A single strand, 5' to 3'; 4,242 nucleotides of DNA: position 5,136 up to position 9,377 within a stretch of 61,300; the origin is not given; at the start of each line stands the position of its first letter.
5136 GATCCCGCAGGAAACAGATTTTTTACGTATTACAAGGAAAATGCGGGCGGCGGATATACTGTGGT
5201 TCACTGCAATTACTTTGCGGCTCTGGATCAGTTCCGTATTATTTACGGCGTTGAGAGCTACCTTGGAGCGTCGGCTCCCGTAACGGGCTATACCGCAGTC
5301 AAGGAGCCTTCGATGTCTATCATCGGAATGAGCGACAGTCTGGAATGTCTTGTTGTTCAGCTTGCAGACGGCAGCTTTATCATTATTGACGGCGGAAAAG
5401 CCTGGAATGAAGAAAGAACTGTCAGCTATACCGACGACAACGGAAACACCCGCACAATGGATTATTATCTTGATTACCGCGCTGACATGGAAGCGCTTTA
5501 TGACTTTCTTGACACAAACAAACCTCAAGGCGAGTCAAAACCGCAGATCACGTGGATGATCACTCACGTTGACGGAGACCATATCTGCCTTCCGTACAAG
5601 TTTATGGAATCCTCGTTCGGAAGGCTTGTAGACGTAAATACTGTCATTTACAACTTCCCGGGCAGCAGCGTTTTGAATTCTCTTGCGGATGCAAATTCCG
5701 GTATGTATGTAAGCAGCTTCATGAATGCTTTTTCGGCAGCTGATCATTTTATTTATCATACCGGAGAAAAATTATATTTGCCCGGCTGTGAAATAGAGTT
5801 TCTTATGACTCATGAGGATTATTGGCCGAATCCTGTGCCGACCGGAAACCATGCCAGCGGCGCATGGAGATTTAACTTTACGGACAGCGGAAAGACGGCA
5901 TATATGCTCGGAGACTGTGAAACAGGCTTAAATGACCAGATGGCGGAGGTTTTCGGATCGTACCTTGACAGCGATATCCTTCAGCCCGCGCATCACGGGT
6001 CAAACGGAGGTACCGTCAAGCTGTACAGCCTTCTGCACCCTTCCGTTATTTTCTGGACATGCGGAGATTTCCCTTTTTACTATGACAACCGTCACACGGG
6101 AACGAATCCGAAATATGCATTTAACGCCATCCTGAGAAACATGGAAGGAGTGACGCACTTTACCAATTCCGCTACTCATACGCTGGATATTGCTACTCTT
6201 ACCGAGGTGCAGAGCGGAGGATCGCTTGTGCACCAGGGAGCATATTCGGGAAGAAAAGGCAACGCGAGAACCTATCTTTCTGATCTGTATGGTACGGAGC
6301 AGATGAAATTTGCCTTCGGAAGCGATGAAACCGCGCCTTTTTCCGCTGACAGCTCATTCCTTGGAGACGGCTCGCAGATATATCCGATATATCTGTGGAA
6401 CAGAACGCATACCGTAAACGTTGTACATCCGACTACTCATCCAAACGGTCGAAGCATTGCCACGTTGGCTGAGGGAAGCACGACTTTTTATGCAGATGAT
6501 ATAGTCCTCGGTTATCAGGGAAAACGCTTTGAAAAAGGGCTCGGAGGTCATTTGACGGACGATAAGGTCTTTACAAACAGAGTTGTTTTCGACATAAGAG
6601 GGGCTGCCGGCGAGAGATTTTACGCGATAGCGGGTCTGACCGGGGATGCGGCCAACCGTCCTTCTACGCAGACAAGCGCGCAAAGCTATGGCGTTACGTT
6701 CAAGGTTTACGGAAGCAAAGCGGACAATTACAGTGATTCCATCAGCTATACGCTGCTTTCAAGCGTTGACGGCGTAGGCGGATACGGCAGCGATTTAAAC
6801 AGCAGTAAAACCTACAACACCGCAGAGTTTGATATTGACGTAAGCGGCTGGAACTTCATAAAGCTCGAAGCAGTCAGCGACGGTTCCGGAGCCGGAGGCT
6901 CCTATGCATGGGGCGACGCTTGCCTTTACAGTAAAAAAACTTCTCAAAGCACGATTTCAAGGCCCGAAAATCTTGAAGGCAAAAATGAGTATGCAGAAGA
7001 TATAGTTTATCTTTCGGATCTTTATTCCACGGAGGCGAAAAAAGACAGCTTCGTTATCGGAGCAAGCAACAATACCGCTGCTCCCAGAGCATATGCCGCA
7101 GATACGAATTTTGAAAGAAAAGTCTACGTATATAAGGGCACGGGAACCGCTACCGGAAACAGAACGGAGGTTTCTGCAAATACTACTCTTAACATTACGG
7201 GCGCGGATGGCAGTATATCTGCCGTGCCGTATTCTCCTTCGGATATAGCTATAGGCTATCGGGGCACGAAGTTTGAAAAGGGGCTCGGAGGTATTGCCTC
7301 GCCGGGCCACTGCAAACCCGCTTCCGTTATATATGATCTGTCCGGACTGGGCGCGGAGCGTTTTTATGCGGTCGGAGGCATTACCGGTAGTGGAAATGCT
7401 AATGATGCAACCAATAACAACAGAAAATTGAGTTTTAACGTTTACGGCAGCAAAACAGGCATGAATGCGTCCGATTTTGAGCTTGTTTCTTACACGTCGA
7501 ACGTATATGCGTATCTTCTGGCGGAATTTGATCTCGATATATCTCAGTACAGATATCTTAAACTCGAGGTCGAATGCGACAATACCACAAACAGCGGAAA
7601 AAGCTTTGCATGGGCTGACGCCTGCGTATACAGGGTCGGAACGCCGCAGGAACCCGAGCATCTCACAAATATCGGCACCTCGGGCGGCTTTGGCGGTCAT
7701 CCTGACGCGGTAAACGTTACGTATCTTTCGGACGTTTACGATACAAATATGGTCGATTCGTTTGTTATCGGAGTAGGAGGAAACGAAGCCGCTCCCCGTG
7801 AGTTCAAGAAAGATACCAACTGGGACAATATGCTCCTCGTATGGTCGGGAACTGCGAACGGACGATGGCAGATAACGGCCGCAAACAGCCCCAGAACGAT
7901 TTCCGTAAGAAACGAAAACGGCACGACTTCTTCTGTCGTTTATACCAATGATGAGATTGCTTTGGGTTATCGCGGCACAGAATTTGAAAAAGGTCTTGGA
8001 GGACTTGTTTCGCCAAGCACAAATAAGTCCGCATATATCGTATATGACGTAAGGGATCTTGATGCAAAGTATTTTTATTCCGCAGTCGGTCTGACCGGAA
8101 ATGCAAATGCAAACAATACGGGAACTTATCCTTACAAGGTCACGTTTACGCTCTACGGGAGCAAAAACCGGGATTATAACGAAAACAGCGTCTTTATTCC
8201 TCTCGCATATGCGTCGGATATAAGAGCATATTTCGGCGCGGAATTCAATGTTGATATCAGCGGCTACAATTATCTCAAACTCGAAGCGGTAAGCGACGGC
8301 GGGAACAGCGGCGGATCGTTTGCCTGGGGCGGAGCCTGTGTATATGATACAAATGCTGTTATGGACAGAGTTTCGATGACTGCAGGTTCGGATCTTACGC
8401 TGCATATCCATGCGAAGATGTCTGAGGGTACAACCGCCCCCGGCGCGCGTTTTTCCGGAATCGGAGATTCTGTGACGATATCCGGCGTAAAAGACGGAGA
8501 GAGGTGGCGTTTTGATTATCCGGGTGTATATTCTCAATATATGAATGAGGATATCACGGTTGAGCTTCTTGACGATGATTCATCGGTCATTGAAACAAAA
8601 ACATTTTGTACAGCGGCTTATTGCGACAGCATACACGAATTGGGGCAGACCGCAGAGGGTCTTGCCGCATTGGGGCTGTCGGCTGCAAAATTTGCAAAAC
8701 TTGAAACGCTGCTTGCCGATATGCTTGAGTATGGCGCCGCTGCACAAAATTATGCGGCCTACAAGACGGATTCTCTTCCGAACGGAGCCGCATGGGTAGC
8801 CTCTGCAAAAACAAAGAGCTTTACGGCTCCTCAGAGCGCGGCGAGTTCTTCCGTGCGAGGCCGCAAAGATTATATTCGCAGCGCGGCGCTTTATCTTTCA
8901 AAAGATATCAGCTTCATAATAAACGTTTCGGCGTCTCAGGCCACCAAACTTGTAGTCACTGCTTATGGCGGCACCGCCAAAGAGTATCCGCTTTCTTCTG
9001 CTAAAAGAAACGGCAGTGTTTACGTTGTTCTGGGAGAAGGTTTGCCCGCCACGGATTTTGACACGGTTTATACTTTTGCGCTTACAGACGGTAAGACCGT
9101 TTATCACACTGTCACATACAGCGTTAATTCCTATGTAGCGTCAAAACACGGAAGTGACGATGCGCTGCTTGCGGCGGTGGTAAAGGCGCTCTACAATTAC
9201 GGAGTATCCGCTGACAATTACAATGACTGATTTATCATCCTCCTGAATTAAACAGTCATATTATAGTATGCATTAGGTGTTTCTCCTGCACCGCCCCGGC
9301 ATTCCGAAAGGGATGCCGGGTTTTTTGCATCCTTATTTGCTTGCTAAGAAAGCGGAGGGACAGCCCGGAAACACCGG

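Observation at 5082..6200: ComEC-type MBL-fold module exported and fused to three carbohydrate-binding-like repeats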

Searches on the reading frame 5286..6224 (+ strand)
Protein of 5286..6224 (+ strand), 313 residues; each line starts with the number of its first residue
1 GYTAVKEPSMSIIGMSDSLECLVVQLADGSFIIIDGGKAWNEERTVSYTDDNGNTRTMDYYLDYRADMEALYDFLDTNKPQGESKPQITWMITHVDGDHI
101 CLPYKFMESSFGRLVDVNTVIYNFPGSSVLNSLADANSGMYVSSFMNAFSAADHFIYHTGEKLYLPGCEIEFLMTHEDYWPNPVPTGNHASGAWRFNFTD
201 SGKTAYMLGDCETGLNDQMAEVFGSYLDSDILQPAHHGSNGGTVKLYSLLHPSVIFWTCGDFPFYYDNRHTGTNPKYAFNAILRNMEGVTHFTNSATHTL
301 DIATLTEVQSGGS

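Call 71: search_solved_structures(query=A2, max_evalue=10, show_alignments=5)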
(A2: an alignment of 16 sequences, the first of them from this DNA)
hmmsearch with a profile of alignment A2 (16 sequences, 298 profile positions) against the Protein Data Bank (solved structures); distinct sequences matched with E-value up to 10: 9.
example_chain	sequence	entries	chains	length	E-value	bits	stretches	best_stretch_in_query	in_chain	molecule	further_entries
9vc6_A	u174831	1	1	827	3.9e-06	29.3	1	174-253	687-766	Competence protein ComEC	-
9vc9_A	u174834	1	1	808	8.4e-05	25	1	169-245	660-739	Dna internalization-related competence protein rec2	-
9vcb_A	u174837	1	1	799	0.00024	23.4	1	168-244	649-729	DNA internalization-related competence protein ComEC/Rec2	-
9vcf_A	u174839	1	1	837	0.00027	23.3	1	168-244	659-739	DNA internalization-related competence protein ComEC/Rec2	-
9ic4_A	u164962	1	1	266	0.0015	20.8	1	174-249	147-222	Competence protein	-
3nyb_A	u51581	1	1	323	0.0091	18.3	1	111-165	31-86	Poly(A) RNA polymerase protein 2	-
30bt_A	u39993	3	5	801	0.016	17.5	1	174-249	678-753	Beta-lactamase-like domain | ComEC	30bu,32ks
7tl5_A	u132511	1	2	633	0.46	12.7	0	141-174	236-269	Lactamase_B domain-containing protein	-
7aih_BO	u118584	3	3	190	0.64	12.2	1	224-273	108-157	Putative ribosomal protein L14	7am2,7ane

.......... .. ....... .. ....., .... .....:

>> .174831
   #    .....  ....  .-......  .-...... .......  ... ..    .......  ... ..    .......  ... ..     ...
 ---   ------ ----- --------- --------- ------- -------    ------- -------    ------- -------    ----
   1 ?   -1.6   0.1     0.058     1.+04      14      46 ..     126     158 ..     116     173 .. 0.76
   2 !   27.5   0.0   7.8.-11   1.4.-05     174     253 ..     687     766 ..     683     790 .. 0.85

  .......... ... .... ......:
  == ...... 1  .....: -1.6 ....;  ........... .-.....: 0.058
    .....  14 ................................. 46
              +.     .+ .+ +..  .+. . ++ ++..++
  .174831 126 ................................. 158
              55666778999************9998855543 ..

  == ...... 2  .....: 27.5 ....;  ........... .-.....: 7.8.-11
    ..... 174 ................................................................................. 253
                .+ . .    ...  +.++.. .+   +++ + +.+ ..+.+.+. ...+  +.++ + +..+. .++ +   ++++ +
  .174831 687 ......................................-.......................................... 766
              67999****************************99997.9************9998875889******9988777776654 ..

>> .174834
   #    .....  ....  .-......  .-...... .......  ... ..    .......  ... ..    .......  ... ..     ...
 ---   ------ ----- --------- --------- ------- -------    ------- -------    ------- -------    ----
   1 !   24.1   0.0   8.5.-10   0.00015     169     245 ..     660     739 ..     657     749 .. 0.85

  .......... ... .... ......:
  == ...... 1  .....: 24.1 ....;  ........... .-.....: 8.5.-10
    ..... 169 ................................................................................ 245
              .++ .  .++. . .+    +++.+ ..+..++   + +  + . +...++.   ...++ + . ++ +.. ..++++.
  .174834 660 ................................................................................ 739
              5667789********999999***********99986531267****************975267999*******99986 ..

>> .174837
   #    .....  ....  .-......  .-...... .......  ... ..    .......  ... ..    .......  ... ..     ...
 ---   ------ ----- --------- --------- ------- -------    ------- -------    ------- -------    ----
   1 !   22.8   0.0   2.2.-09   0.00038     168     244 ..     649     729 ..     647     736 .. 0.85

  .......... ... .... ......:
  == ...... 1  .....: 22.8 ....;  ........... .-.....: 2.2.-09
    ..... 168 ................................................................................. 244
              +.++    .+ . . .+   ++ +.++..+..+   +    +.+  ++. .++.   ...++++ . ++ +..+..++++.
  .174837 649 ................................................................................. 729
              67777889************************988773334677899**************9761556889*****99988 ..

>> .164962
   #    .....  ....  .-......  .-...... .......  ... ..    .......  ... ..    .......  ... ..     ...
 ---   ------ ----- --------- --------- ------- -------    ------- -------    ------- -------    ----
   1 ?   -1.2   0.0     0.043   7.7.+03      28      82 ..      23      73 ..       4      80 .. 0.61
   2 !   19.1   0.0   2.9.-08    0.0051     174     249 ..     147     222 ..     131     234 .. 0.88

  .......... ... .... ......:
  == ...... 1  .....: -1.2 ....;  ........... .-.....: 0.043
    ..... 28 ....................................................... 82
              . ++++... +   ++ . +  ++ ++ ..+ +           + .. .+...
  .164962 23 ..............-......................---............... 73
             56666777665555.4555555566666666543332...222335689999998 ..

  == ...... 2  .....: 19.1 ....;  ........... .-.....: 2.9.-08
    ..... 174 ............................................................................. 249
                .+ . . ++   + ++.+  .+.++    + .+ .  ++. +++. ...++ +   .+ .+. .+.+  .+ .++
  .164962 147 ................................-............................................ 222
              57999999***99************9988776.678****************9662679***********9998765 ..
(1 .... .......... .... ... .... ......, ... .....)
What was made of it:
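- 5847..5849 (+): N344, the motif III position, an Asn as reported for ComEC. It aligns to an Asn of the NNNS stretch of 9ic4 (call 71).
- Motifs II to V follow the ComEC pattern (call 71).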

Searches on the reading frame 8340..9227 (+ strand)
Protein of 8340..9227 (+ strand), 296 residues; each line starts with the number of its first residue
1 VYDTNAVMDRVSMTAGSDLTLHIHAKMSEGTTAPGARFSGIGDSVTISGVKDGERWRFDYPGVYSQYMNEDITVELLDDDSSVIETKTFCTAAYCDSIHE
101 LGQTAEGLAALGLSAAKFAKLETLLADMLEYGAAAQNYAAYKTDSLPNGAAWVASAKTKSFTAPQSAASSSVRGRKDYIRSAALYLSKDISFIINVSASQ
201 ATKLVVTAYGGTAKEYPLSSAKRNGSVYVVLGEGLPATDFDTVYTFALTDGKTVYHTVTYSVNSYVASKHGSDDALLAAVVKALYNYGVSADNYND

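Call 5: search_protein_families(library=pfam, proteins=[window:8340-9227:+], max_evalue=10)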
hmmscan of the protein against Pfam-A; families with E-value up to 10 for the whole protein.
seq(296 aa): 0 families

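Call 81: predict_structure(alignment_id=A3)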
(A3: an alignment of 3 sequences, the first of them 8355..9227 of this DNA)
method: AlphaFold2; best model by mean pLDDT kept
length: 291 residues; sequences in the alignment: 3
mean_pLDDT: 56.2   pTM: 0.53
mean pLDDT of the five models: 56.2, 44.0, 43.6, 43.1, 40.6
residues with pLDDT >= 90: 0; 70-90: 70; 50-70: 116; < 50: 105
segments of 3 or more residues with pLDDT < 50: 1-62, 67-74, 76-82, 137-145, 155-168, 181-184
pLDDT, mean of each block of 10 residues (from residue 1): 28 30 34 31 32 34 49 46 57 76 72 75 69 51 49 47 45 62 55 81 74 72 58 60 86 66 62 67 63 52
secondary structure, 60 per line:
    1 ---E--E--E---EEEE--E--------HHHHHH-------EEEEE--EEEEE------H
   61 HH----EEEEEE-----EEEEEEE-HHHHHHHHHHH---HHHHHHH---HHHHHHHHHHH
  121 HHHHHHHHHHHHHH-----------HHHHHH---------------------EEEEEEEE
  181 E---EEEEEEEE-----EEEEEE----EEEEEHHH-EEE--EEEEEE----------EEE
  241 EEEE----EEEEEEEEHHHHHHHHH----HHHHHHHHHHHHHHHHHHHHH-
elements in order: E14-17 H29-34 E42-46 E49-53 E67-72 E78-84 H86-96 H100-106 H110-134 H146-151 E173-181 E185-192 E198-203 E208-212 E217-219 E222-227 E238-244 E249-256 H257-265 H270-290
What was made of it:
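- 8355..9227 (+): C-terminal domain of unknown function (aa 1180-1470). It is shared with two other secreted proteins of the window. The AlphaFold model was too poor to use (pLDDT 56, call 81).
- Tried and rejected: It was too poor for a fold search, so none was run (call 81).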
